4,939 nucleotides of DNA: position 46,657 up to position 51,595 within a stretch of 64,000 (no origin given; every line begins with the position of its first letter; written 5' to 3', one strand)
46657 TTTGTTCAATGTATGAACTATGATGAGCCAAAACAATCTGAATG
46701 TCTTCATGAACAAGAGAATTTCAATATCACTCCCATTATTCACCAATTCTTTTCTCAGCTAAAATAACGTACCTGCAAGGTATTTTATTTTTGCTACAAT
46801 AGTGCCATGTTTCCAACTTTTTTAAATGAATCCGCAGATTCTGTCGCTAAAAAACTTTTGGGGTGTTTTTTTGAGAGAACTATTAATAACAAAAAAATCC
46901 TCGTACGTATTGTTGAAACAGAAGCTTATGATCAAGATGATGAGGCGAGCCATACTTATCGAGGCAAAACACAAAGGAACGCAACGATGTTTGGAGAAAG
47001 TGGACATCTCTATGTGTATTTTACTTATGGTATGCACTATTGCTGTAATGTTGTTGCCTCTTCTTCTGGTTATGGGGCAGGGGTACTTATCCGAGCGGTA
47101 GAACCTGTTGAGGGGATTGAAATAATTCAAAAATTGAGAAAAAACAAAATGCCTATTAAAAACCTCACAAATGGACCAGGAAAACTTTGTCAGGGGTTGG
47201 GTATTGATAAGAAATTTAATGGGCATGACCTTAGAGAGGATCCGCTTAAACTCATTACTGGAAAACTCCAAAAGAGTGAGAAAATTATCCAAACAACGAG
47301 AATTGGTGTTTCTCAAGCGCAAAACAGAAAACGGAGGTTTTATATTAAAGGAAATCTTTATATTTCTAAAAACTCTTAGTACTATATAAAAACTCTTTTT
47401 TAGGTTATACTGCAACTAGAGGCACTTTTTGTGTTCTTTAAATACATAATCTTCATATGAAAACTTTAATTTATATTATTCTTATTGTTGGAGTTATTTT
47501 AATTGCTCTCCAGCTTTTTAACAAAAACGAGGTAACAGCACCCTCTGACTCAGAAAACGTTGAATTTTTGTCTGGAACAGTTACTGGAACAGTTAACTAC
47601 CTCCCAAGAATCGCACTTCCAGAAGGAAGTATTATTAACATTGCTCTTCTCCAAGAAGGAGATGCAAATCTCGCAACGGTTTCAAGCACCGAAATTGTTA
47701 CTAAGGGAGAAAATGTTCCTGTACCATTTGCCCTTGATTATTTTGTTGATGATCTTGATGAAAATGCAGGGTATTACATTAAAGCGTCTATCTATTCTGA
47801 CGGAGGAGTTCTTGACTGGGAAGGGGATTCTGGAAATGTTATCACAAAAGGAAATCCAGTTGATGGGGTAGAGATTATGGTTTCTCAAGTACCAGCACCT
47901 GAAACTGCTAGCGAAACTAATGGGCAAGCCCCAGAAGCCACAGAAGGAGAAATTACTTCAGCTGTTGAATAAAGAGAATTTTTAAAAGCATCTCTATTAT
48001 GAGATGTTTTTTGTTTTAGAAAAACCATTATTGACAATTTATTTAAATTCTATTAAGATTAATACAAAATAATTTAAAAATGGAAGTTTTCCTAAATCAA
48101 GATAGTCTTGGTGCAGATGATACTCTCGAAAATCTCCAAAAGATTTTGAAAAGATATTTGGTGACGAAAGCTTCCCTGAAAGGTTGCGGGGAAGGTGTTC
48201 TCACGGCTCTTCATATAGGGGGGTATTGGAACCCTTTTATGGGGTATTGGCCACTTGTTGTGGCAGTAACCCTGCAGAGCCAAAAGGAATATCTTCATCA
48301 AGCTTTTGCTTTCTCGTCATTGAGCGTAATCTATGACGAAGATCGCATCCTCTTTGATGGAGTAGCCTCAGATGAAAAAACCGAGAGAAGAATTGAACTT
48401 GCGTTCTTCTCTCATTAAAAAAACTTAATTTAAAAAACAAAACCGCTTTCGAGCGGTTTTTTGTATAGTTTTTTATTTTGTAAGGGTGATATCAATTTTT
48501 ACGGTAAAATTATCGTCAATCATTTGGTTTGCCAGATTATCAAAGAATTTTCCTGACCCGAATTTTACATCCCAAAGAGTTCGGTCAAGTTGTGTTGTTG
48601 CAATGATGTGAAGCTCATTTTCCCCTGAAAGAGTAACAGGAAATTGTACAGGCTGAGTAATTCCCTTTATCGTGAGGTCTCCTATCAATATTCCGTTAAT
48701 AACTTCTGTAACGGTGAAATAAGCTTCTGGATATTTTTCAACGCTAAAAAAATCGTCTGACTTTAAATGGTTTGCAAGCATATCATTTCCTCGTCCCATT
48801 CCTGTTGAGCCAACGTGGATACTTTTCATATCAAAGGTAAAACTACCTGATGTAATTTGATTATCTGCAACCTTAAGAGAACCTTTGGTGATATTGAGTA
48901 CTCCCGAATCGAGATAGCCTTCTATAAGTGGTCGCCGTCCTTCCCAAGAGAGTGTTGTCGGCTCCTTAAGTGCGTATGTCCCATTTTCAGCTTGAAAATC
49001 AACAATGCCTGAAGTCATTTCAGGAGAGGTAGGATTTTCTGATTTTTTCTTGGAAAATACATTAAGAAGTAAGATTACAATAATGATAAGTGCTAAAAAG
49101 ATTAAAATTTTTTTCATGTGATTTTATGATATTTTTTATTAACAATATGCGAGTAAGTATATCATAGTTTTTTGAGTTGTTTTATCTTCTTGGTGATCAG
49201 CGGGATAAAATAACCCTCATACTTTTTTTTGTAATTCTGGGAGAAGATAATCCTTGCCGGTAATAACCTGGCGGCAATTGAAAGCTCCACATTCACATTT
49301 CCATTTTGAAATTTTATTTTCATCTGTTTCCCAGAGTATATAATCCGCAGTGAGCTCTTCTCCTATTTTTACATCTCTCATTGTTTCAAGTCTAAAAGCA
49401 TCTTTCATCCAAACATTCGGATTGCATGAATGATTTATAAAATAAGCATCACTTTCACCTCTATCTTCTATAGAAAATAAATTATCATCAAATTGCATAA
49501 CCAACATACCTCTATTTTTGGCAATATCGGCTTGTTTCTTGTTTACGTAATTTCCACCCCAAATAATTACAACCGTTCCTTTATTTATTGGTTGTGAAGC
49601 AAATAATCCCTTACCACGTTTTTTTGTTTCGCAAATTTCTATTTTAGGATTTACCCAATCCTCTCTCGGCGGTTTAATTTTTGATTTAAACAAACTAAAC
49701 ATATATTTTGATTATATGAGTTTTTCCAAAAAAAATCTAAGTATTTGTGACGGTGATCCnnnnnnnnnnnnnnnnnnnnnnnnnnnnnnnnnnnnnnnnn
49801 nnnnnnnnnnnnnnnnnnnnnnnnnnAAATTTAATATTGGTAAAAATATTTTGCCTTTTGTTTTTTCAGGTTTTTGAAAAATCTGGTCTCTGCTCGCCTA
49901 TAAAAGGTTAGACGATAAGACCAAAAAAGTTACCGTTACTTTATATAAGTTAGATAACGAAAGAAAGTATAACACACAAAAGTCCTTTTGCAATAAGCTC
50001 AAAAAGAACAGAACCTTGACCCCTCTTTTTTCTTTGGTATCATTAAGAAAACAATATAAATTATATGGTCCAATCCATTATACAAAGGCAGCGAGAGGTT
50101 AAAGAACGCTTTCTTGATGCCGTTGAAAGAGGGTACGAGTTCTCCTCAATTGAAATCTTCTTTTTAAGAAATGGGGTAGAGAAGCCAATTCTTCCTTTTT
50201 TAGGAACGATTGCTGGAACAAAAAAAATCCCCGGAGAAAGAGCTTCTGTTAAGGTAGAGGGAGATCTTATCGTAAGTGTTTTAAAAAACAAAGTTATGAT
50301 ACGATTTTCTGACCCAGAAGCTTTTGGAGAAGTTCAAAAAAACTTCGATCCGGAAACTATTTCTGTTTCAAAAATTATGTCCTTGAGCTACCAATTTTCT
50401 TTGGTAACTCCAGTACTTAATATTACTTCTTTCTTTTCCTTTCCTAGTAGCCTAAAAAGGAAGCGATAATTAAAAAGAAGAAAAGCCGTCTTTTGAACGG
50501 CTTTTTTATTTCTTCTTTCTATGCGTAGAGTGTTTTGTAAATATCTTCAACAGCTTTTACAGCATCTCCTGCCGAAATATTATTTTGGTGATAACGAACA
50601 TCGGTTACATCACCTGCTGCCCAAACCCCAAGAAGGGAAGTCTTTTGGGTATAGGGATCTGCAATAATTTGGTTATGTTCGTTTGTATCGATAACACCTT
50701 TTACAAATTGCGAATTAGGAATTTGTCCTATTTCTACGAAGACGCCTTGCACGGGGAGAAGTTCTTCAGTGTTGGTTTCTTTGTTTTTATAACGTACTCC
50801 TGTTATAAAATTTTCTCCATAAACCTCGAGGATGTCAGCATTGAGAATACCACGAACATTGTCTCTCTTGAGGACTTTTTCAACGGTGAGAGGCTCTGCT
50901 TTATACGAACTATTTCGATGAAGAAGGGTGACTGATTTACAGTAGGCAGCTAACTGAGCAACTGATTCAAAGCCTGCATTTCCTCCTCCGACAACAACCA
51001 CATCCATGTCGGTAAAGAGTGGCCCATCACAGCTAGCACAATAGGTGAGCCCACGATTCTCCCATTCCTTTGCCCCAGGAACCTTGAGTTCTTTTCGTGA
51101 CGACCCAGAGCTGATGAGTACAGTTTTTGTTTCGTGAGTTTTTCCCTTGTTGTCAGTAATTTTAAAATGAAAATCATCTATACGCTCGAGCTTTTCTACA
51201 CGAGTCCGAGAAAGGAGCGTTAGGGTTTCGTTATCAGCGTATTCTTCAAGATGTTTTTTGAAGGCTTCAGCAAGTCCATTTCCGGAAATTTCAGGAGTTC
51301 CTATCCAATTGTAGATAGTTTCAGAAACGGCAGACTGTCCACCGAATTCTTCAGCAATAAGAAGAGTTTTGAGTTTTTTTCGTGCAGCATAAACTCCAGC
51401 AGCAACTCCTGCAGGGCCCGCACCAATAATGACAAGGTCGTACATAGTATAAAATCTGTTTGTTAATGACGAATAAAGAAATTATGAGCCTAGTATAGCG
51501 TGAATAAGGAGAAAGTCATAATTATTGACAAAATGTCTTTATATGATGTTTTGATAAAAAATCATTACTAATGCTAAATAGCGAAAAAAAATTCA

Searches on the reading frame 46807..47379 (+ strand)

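Call 90: search_protein_families(library=pfam, proteins=[window:46807-47379:+], max_evalue=0.001)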
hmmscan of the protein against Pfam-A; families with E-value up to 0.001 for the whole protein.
window:46807-47379:+ (190 aa): 1 family
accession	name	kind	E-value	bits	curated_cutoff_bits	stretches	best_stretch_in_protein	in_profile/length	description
PF02245.21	Pur_DNA_glyco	-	1.9e-66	223.3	27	1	5-183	2-180/181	Methylpurine-DNA glycosylase (MPG)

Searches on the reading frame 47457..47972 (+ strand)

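Call 90: search_protein_families(library=pfam, proteins=[window:47457-47972:+], max_evalue=0.001)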
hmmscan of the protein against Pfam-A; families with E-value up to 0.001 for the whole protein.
window:47457-47972:+ (171 aa): 1 family
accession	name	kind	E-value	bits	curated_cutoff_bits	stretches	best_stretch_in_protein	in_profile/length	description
PF09619.16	YscW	-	1.1e-15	58.4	22.6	1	40-133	4-99/107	Type III secretion system lipoprotein chaperone (YscW)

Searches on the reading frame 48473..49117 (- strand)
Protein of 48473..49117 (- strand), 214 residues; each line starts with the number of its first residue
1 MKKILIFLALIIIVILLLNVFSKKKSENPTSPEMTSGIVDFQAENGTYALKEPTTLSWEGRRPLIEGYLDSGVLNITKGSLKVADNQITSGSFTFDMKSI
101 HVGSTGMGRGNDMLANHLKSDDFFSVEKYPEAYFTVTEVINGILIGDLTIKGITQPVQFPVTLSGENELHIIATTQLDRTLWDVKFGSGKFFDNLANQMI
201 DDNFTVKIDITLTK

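Call 54: search_protein_families(library=pfam, proteins=[window:48473-49117:-], max_evalue=0.001)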
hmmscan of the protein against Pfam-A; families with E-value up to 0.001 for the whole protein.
window:48473-49117:- (214 aa): 1 family
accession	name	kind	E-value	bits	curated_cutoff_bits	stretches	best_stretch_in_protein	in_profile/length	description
PF04264.18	YceI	-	3.3e-27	96.2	23.7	1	72-211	24-149/150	YceI-like domain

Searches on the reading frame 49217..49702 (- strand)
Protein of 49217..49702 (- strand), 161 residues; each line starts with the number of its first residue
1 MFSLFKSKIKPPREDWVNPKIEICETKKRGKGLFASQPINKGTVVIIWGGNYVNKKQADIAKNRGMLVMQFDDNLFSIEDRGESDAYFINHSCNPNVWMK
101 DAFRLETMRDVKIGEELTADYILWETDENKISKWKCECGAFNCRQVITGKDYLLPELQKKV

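Call 91: search_protein_families(library=pfam, proteins=[window:49217-49702:-], max_evalue=0.001)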
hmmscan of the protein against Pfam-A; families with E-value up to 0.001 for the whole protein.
window:49217-49702:- (161 aa): 1 family
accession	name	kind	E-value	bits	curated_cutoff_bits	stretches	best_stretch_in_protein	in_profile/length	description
PF00856.33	SET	-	4.9e-14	53.1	22.4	1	30-121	1-104/105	SET domain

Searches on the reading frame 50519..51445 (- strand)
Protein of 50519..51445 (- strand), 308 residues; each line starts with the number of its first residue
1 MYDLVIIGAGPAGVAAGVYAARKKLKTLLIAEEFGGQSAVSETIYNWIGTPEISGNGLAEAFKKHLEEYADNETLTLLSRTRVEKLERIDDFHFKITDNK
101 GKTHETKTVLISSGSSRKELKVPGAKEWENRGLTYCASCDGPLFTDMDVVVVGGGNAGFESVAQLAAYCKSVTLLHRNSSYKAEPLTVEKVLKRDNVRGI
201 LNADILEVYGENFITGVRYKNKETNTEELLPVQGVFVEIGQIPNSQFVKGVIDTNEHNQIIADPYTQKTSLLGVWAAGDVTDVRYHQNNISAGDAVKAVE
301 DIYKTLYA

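Call 54: search_protein_families(library=pfam, proteins=[window:50519-51445:-], max_evalue=0.001)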
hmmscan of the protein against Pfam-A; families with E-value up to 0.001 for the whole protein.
window:50519-51445:- (308 aa): 12 families
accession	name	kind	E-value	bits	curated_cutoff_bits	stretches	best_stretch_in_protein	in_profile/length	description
PF07992.20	Pyr_redox_2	-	2.4e-41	142.5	26.1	1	2-286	1-282/291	Pyridine nucleotide-disulphide oxidoreductase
PF13738.12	Pyr_redox_3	-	3e-24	86.3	30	2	61-278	82-305/305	Pyridine nucleotide-disulphide oxidoreductase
PF00890.30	FAD_binding_2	-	6.5e-12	45.8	20.4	1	3-67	1-65/414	FAD binding domain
PF12831.13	FAD_oxidored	-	6.7e-11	42.5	27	1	3-68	1-70/416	FAD dependent oxidoreductase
PF01134.28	GIDA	-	3.2e-10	40.1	22.1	1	3-34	1-32/391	Glucose inhibited division protein A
PF03486.20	HI0933_like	-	3e-09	37.1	50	0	3-31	2-30/244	HI0933-like protein Rossmann domain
PF00070.33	Pyr_redox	-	1.9e-08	35.1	22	1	149-212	2-70/82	Pyridine nucleotide-disulphide oxidoreductase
PF01266.30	DAO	-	9.7e-08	32.4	27.9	0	3-40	1-41/353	FAD dependent oxidoreductase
PF01946.23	Thi4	-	3.7e-07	30.1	26.2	0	3-33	19-50/235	Thi4 family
PF13450.12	NAD_binding_8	-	0.00027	21.6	21.9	0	6-38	1-35/68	NAD(P)-binding Rossmann-like domain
PF05834.18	Lycopene_cycl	-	0.00071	19.2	23.4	0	3-30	1-30/380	Lycopene cyclase protein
PF01494.25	FAD_binding_3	-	0.00086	19.1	22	0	146-180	1-35/349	FAD binding domain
